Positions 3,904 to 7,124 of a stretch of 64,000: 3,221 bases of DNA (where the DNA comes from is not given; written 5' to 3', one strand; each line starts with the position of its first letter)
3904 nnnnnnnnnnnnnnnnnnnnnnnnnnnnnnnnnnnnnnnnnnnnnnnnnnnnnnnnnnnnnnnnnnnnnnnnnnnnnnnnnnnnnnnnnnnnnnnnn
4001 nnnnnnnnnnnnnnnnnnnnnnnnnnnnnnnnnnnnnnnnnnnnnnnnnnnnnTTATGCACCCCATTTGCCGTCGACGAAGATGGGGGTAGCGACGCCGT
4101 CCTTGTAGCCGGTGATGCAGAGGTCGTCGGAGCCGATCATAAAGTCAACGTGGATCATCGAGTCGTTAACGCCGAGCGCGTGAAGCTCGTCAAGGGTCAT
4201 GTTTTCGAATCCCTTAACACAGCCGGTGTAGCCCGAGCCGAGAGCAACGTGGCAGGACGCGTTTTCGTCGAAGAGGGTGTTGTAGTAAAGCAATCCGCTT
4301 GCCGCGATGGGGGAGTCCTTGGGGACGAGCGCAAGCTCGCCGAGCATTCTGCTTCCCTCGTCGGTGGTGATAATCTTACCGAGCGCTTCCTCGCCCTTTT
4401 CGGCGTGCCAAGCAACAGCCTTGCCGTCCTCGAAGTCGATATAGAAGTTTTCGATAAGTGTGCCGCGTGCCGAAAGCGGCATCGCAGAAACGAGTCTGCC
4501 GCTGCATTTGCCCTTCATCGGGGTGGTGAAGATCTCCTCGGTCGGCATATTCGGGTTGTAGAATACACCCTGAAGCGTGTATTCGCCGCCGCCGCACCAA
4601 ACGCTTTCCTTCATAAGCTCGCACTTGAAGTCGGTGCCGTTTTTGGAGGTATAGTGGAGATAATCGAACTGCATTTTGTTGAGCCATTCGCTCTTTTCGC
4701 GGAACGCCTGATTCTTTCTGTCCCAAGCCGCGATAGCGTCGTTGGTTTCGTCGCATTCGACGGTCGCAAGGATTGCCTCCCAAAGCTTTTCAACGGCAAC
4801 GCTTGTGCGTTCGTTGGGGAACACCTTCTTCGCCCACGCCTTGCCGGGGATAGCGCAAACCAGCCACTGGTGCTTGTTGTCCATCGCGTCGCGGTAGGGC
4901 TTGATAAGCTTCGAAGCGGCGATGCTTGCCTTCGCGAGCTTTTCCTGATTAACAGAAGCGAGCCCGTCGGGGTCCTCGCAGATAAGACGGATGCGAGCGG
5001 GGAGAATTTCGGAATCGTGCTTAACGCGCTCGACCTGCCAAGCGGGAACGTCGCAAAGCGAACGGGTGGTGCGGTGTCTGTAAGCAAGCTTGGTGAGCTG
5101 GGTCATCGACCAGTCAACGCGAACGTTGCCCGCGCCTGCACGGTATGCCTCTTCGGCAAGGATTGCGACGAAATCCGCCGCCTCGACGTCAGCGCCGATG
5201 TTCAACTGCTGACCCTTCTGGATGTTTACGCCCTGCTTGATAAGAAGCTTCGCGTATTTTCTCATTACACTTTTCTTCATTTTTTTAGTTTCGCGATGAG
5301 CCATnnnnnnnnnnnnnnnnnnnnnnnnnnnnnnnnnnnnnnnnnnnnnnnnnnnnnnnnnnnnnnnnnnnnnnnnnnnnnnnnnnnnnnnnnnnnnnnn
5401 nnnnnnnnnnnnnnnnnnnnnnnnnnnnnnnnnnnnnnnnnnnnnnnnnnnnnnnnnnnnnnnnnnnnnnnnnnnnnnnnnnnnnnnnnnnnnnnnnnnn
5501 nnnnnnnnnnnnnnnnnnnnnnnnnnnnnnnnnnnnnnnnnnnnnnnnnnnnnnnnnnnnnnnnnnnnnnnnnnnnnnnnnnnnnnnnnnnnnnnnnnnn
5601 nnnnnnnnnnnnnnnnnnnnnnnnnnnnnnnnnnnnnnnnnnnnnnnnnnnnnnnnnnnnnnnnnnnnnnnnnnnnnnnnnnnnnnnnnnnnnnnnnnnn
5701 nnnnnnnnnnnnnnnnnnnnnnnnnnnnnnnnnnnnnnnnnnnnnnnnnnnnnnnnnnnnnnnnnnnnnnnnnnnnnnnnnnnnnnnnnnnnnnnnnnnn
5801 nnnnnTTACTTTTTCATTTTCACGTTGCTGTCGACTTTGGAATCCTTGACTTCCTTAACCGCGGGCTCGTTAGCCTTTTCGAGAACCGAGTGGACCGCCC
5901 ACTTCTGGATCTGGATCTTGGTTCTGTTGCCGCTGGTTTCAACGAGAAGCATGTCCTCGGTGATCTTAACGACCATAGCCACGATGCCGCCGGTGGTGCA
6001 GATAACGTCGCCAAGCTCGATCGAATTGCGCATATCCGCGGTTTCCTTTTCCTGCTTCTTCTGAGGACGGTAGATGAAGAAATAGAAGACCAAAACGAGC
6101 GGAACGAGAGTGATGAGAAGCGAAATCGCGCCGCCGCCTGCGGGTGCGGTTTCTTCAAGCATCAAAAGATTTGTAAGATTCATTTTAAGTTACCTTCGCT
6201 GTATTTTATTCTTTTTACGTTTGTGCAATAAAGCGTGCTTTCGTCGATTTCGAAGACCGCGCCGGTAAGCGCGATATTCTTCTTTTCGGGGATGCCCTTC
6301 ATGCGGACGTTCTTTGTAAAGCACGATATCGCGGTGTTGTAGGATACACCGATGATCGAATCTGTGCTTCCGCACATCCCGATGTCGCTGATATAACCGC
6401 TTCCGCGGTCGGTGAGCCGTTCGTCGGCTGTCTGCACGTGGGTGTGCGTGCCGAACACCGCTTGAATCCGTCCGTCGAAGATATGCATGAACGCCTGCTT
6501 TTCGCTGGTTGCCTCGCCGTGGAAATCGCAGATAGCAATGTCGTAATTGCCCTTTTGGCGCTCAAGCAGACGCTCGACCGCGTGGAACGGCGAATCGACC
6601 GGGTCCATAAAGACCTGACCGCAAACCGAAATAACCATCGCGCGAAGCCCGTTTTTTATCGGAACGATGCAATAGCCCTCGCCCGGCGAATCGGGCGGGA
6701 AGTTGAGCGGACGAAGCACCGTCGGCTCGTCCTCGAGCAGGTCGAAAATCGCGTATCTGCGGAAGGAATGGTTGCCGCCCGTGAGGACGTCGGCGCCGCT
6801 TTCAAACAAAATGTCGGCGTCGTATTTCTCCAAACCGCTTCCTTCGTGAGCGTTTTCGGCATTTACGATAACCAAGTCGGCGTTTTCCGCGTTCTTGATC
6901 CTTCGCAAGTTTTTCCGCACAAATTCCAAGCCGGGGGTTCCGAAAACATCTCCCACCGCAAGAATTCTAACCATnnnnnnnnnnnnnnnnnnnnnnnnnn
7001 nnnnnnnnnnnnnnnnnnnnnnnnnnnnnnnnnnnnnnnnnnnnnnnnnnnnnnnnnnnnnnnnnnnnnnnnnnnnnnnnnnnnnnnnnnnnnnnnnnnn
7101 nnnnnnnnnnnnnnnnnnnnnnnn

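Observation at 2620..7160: Mosaic CGCG-anchored repeat family fills four consecutive intergenic gaps of a housekeeping gene string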

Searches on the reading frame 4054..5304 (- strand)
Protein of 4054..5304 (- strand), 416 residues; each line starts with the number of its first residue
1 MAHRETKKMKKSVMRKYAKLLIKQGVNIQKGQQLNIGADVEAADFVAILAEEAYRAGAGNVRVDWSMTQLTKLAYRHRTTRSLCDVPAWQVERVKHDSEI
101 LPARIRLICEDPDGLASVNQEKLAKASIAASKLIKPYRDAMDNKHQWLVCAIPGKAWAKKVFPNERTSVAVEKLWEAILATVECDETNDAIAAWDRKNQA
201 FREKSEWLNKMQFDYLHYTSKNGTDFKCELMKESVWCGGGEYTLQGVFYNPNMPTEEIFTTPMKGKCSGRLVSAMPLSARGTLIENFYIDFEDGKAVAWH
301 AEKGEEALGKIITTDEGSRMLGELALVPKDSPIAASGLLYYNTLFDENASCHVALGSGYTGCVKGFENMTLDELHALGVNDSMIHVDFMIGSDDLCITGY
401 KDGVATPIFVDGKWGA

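Call 8: find_encoding_contigs(protein=window:4054-5280:-, flank=10000, max_places=10)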
Protein window:4054-5280:- (408 aa): no gene with exactly this product is on record in the collection.

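Call 9: search_protein_families(library=pfam, proteins=[window:4054-5304:-])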
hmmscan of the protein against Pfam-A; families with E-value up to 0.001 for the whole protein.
window:4054-5304:- (416 aa): 1 family
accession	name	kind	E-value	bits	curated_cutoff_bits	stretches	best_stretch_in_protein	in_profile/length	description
PF02073.20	Peptidase_M29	-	4.9e-150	500.3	27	1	12-414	3-406/406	Thermophilic metalloprotease (M29)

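Call 12: find_homologous_proteins(query=window:4054-5304:-, max_evalue=1e-50)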
Query window:4054-5304:- (416 aa): 8000 proteins with E <= 1e-50 among 8000 candidates; the best 120 are listed.
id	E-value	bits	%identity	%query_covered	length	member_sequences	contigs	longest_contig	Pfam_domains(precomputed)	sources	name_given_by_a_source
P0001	2.9e-245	832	87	98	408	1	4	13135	PF02073.21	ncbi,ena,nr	ncbi:MAG: aminopeptidase [Clostridia bacterium]|nr:aminopeptidase [Clostridia bacterium]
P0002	1.7e-244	829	86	98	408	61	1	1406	PF02073.21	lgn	-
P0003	2.5e-244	829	87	98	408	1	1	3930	PF02073.21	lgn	-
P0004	5.4e-241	818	85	98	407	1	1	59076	PF02073.21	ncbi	-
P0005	6.6e-240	814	84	98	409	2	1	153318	PF02073.21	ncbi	-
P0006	2.1e-239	812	84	98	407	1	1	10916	PF02073.21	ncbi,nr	ncbi:MAG: aminopeptidase [Clostridia bacterium]|nr:aminopeptidase [Clostridia bacterium]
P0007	3.0e-239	812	84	98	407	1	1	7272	PF02073.21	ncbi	-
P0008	3.9e-239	811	84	98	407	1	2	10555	PF02073.21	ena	-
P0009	5.3e-239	811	84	98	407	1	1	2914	PF02073.21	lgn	-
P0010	8.9e-239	810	85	98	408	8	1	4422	PF02073.21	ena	-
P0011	1.3e-238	810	83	98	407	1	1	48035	PF02073.21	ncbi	-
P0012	1.5e-238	810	84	98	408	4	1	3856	PF02073.21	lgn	-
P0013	1.9e-238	809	83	98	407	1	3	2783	PF02073.21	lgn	-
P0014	2.7e-238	809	84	98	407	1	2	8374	PF02073.21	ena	-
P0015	3.1e-238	809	84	98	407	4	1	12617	PF02073.21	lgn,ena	-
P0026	1.9e-229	780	81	98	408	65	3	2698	PF02073.21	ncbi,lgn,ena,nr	ncbi:MAG: aminopeptidase [Clostridia bacterium]|nr:aminopeptidase [Clostridia bacterium]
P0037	6.7e-219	745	76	98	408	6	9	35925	PF02073.21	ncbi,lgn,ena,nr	ncbi:MAG: aminopeptidase [Clostridia bacterium]|nr:aminopeptidase [Clostridia bacterium]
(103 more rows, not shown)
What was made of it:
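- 5281..5291 (-): Gap C: A-rich tail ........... before the M29 ATG (5280). No Shine-Dalgarno site. Homologues of 407-410 aa fix the start (call 12).
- Checked: M29 starts at 5280 (408 aa, as in its homologues; call 12).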

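Call 13: find_encoding_contigs(protein=P0001, flank=6000, max_places=3)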
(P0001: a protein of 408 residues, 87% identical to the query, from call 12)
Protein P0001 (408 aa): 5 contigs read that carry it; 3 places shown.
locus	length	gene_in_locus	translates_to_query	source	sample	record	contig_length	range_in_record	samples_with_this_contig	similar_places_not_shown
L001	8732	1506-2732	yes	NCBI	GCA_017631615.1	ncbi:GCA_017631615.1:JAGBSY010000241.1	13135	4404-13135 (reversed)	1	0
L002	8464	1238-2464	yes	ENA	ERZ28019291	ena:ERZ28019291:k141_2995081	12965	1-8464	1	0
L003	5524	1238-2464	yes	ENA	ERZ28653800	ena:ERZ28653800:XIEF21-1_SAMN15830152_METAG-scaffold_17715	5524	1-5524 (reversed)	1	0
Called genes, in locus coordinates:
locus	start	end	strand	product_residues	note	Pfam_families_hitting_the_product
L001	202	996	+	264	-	PF00149:Metallophos (weak), PF13277:YmdB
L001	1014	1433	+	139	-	PF02699:YajC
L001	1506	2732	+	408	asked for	PF02073:Peptidase_M29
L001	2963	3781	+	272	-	PF01261:AP_endonuc_2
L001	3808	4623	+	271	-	PF10609:ParA, PF01656:CbiA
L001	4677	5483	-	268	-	-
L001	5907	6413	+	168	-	PF05635:23S_rRNA_IVP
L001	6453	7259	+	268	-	PF03747:ADP_ribosyl_GH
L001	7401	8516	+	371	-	PF01053:Cys_Met_Meta_PP, PF00155:Aminotran_1_2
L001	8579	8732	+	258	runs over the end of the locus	PF05808:Podoplanin (weak)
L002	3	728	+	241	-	?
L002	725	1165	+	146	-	PF02699:YajC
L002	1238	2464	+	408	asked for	PF02073:Peptidase_M29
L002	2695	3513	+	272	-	PF01261:AP_endonuc_2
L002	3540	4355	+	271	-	PF10609:ParA, PF01656:CbiA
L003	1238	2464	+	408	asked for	PF02073:Peptidase_M29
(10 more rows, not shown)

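Call 14: find_encoding_contigs(protein=P0004, flank=6000, max_places=2)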
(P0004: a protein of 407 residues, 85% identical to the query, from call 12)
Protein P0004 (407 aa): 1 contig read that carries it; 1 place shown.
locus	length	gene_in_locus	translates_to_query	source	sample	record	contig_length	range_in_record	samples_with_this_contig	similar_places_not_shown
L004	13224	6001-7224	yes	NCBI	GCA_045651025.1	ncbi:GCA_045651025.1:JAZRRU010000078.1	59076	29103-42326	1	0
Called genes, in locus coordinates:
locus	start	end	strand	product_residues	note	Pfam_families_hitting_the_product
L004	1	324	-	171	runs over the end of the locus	PF02464:CinA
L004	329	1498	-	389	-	PF22025:ThiI_fer, PF02926:THUMP, PF02568:ThiI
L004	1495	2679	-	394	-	PF00266:Aminotran_5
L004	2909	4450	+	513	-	PF12072:RNase_Y_N, PF00013:KH_1 (weak), PF08668:HDOD (weak), PF01966:HD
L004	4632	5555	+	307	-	PF00149:Metallophos (weak), PF13277:YmdB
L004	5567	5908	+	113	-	PF02699:YajC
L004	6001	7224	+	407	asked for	PF02073:Peptidase_M29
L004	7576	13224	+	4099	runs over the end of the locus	-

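Call 15: find_encoding_contigs(protein=P0005, flank=6000, max_places=2)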
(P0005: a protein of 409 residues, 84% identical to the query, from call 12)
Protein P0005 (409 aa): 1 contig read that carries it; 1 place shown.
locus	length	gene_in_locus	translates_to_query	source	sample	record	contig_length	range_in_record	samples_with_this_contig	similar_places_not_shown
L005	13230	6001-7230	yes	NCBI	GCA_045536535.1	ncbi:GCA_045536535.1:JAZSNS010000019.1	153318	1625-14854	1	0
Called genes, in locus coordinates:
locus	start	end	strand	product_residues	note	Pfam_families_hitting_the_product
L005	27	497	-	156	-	PF02464:CinA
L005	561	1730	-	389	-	PF22025:ThiI_fer, PF02926:THUMP, PF02568:ThiI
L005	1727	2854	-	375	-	PF00266:Aminotran_5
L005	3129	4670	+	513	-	PF12072:RNase_Y_N, PF00013:KH_1 (weak), PF08668:HDOD (weak), PF01966:HD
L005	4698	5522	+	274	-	PF00149:Metallophos (weak), PF13277:YmdB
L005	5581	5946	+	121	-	PF02699:YajC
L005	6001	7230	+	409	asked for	PF02073:Peptidase_M29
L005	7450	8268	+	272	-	PF01656:CbiA, PF10609:ParA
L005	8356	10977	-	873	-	PF00133:tRNA-synt_1, PF01406:tRNA-synt_1e (faint), PF09334:tRNA-synt_1g, PF13603:tRNA-synt_1_2, PF09334:tRNA-synt_1g, PF08264:Anticodon_1, PF10458:Val_tRNA-synt_C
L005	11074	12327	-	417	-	PF06245:DUF1015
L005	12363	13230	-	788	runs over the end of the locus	PF00580:UvrD-helicase, PF13086:AAA_11 (faint), PF13604:AAA_30 (faint), PF01443:Viral_helicase1 (faint), PF13245:AAA_19, PF00580:UvrD-helicase, PF13361:UvrD_C, PF13538:UvrD_C_2 (faint)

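Call 38: find_encoding_contigs(protein=P0006, flank=6000, max_places=2)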
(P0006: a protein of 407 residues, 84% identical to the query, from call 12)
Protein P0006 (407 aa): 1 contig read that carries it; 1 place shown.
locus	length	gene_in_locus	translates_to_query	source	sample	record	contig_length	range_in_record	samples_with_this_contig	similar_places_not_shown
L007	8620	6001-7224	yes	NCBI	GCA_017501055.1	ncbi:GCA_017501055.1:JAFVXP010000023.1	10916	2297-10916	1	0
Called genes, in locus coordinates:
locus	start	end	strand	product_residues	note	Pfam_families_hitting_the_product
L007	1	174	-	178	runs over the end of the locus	PF02464:CinA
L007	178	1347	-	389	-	PF22025:ThiI_fer, PF02926:THUMP, PF02568:ThiI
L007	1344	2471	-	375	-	PF00155:Aminotran_1_2 (faint), PF00266:Aminotran_5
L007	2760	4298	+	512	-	PF12072:RNase_Y_N, PF00013:KH_1 (weak), PF08668:HDOD (weak), PF01966:HD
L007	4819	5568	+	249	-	PF13277:YmdB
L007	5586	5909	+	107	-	PF02699:YajC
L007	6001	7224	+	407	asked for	PF02073:Peptidase_M29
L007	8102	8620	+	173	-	?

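Call 39: find_encoding_contigs(protein=P0003, flank=6000, max_places=2)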
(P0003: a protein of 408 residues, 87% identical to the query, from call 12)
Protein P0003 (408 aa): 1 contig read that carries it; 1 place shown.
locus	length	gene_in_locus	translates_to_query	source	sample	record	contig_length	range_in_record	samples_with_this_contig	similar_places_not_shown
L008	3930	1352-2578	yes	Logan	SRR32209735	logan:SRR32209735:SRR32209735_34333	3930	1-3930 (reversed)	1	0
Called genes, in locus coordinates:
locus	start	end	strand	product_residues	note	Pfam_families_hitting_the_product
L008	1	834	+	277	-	?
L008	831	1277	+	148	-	PF02699:YajC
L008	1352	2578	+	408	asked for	PF02073:Peptidase_M29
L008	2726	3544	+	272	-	PF01261:AP_endonuc_2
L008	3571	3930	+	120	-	?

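Call 54: find_encoding_contigs(protein=P0026, flank=6000, max_places=4)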
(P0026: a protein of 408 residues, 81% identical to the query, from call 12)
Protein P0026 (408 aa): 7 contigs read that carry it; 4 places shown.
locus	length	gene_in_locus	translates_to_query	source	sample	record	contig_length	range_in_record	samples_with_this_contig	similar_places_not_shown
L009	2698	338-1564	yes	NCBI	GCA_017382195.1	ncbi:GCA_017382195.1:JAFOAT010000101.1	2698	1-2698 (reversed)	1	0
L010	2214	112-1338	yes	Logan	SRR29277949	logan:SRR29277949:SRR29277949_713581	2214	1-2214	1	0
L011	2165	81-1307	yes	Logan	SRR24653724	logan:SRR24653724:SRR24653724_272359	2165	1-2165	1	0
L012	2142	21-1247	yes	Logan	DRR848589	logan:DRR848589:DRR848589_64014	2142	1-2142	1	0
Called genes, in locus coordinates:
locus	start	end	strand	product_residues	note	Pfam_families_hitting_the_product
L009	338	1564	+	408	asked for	PF02073:Peptidase_M29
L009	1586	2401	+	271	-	PF01261:AP_endonuc_2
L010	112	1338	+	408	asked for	PF02073:Peptidase_M29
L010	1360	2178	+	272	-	PF01261:AP_endonuc_2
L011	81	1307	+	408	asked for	PF02073:Peptidase_M29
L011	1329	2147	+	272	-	PF01261:AP_endonuc_2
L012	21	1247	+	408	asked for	PF02073:Peptidase_M29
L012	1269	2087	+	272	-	PF01261:AP_endonuc_2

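Call 55: find_encoding_contigs(protein=P0037, flank=6000, max_places=4)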
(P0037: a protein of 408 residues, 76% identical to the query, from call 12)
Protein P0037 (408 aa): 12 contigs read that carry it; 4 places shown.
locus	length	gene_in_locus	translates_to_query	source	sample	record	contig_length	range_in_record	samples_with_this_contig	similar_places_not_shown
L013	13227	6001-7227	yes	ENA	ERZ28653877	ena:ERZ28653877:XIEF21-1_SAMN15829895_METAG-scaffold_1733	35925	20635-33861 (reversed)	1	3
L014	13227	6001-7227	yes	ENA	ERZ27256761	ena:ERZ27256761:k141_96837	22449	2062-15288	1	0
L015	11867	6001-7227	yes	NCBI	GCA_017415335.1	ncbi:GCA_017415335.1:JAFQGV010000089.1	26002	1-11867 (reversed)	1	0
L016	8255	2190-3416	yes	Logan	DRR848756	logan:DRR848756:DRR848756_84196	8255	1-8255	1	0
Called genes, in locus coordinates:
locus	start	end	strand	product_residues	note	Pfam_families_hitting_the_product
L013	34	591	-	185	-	PF02464:CinA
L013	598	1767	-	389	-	PF22025:ThiI_fer, PF02926:THUMP, PF02568:ThiI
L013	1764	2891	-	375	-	PF00266:Aminotran_5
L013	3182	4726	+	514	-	PF12072:RNase_Y_N, PF00013:KH_1 (weak), PF08668:HDOD (weak), PF01966:HD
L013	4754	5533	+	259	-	PF00149:Metallophos (faint), PF13277:YmdB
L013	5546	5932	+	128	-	PF02699:YajC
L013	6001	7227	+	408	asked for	PF02073:Peptidase_M29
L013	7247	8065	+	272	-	PF01261:AP_endonuc_2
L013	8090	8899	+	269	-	PF10609:ParA, PF01656:CbiA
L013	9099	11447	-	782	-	PF02574:S-methyl_trans, PF00809:Pterin_bind, PF02607:B12-binding_2, PF02310:B12-binding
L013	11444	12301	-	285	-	PF02219:MTHFR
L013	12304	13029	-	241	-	PF13489:Methyltransf_23, PF05175:MTS (faint), PF13847:Methyltransf_31, PF08241:Methyltransf_11, PF08242:Methyltransf_12 (weak), PF13649:Methyltransf_25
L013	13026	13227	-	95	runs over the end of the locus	PF01371:Trp_repressor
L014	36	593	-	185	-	PF02464:CinA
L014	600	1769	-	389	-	PF22025:ThiI_fer, PF02926:THUMP, PF02568:ThiI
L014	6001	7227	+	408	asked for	PF02073:Peptidase_M29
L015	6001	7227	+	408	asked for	PF02073:Peptidase_M29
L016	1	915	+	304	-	?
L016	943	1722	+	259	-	PF00149:Metallophos (faint), PF13277:YmdB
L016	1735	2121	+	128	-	PF02699:YajC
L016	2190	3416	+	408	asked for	PF02073:Peptidase_M29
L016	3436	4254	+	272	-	PF01261:AP_endonuc_2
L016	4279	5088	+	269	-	PF10609:ParA, PF01656:CbiA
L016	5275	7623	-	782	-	PF02574:S-methyl_trans, PF00809:Pterin_bind, PF02607:B12-binding_2, PF02310:B12-binding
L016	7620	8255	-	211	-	?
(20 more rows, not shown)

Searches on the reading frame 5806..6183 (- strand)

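Call 9: search_protein_families(library=pfam, proteins=[window:5806-6183:-])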
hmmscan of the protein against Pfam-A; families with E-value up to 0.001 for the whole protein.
window:5806-6183:- (125 aa): 1 family
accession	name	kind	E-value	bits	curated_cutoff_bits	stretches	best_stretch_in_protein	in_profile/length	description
PF02699.20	YajC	-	6.4e-24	84.1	28.2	1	23-98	3-77/78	Preprotein translocase subunit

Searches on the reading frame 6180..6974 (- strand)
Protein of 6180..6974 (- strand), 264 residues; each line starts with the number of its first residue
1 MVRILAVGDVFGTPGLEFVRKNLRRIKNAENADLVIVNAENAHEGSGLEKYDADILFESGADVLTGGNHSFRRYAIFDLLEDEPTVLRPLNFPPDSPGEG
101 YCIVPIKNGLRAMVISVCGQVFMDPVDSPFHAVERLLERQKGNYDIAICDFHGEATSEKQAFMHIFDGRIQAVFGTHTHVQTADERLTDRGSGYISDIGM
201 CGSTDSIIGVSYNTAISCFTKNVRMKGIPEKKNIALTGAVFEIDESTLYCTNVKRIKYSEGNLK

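Call 9: search_protein_families(library=pfam, proteins=[window:6180-6974:-])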
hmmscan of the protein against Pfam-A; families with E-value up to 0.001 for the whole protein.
window:6180-6974:- (264 aa): 2 families
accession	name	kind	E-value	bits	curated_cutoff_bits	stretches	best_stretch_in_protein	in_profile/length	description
PF13277.11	YmdB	-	1e-89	300.6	27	1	5-256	1-253/253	YmdB-like protein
PF00149.33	Metallophos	-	1.1e-06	29.7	21.5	1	3-180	2-190/191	Calcineurin-like phosphoesterase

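Call 10: find_encoding_contigs(protein=window:6180-6974:-, flank=10000, max_places=10)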
Protein window:6180-6974:- (264 aa): no gene with exactly this product is on record in the collection.
